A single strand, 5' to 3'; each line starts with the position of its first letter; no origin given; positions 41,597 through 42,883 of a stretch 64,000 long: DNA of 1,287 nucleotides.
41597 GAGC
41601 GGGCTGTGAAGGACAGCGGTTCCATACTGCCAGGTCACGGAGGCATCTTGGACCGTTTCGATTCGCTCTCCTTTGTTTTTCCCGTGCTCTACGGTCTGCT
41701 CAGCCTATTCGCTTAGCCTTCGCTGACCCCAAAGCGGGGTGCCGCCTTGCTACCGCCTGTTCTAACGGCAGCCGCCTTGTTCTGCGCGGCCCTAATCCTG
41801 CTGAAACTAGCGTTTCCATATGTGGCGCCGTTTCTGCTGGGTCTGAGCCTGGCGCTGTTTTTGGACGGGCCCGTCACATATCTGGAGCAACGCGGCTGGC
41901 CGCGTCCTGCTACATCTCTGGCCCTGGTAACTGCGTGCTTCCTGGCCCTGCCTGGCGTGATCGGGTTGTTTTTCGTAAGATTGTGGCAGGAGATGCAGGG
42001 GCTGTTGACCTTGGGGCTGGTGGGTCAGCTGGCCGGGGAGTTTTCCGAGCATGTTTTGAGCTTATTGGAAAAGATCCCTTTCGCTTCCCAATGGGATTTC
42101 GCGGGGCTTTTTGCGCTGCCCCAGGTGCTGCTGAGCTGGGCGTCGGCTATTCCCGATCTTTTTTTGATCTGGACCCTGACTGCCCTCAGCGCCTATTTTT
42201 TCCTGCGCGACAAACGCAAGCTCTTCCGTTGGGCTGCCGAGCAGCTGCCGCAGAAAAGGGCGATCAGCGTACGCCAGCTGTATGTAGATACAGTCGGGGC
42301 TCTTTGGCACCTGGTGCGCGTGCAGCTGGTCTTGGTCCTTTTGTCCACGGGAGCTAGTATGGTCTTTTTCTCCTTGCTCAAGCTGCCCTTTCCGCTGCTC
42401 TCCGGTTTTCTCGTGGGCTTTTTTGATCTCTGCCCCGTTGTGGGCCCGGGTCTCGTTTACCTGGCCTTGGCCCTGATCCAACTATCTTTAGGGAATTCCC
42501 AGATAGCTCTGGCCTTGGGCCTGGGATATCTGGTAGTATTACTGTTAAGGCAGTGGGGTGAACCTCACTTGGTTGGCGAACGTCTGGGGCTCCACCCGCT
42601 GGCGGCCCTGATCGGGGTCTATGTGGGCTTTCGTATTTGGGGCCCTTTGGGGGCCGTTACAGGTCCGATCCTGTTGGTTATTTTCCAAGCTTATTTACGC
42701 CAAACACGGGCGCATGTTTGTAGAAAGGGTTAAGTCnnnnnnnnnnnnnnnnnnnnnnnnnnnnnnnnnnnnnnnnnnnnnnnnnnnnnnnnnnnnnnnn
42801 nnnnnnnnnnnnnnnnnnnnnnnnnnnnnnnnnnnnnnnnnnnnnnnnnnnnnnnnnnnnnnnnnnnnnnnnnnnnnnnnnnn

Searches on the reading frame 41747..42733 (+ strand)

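Call 29: search_protein_families(library=pfam, proteins=[window:41747-42733:+], max_evalue=0.01)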
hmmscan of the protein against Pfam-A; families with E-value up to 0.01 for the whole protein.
window:41747-42733:+ (328 aa): 1 family
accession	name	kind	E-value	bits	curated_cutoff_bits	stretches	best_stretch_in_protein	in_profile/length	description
PF01594.21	AI-2E_transport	-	1.1e-33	117.3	34.3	1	10-320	6-326/327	AI-2E family transporter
